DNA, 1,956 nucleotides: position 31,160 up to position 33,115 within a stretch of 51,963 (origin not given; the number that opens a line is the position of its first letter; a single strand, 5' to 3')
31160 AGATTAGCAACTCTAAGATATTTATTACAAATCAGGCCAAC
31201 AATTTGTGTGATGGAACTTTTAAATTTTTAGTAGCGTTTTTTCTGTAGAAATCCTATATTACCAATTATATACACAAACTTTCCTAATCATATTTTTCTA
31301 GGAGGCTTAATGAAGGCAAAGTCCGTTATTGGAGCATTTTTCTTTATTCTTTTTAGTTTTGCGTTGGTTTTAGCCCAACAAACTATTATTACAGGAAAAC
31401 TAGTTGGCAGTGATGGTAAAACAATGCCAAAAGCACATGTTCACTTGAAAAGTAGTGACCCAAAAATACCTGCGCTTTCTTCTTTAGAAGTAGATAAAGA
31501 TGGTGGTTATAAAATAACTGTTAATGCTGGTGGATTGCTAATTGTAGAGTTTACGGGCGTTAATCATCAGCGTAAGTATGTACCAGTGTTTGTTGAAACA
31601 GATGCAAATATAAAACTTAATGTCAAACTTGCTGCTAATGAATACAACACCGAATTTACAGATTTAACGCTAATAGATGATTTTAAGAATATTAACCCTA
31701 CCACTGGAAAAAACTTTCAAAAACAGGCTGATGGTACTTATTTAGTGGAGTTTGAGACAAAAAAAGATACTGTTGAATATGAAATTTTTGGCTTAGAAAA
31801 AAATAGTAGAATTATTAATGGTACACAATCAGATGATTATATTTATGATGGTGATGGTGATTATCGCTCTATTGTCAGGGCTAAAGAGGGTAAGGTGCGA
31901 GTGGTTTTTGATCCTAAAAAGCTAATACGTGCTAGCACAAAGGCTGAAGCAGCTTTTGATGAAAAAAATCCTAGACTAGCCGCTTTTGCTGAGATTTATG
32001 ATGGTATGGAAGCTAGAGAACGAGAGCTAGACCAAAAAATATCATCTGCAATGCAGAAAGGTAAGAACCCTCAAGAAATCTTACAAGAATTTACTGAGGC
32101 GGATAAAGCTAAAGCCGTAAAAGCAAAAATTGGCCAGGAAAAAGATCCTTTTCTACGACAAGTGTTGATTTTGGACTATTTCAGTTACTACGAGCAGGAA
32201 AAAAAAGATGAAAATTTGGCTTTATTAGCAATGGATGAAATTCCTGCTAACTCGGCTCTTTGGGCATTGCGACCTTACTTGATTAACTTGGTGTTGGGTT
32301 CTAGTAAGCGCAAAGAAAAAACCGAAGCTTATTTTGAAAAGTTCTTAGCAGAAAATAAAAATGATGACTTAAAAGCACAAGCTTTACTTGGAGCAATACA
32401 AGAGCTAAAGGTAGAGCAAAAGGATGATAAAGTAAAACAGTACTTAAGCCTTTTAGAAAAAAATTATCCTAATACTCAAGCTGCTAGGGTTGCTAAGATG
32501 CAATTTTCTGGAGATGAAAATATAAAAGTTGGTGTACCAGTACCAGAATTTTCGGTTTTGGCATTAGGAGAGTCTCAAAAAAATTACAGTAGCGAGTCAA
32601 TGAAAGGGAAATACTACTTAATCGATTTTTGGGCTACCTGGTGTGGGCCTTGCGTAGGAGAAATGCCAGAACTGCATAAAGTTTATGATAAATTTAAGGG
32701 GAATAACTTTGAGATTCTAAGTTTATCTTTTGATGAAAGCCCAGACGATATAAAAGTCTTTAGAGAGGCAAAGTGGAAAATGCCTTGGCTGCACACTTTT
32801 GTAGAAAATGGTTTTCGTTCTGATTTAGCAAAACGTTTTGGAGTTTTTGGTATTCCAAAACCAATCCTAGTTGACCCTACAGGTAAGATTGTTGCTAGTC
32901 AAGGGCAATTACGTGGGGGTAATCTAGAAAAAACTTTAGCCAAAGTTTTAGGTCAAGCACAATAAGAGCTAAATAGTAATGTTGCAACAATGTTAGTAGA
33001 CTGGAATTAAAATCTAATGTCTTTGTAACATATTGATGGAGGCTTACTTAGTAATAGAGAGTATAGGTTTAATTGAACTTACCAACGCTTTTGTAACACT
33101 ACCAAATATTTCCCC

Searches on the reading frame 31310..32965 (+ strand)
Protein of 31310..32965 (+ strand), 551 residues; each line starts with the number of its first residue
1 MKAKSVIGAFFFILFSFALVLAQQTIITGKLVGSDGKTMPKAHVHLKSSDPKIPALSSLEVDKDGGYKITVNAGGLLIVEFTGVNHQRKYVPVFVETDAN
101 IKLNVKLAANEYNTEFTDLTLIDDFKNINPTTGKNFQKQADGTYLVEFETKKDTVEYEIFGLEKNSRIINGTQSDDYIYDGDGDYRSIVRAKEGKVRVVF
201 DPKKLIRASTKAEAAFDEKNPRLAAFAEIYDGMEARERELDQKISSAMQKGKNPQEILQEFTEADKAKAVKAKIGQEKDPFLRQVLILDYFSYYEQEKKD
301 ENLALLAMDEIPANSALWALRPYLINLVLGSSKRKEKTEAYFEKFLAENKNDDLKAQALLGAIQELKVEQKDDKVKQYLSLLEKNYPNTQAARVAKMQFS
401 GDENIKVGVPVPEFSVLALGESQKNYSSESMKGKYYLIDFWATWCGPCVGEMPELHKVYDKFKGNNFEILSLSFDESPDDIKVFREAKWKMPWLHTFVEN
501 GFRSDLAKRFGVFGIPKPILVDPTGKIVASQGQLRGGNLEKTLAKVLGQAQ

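Call 24: search_protein_families(library=pfam, proteins=[window:31310-32965:+], max_evalue=0.01)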
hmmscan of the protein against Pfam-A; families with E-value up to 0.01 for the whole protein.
window:31310-32965:+ (551 aa): 6 families
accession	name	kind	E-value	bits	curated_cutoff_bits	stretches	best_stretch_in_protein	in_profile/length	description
PF13905.12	Thioredoxin_8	-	4.3e-18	65.9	27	1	433-527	1-94/94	Thioredoxin-like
PF00578.27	AhpC-TSA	-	2.2e-15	57.1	26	1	407-529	1-123/124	AhpC/TSA family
PF08534.16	Redoxin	-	5.9e-13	49.3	26.6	1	406-530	1-131/148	Redoxin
PF00085.26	Thioredoxin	-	4.7e-10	39.8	23.5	1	422-482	6-66/103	Thioredoxin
PF13098.12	Thioredoxin_2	-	2e-06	28.5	27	1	432-541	4-102/104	Thioredoxin-like domain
PF13620.12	CarboxypepD_reg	-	0.00083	20.1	32.3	1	27-107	2-81/82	Carboxypeptidase regulatory-like domain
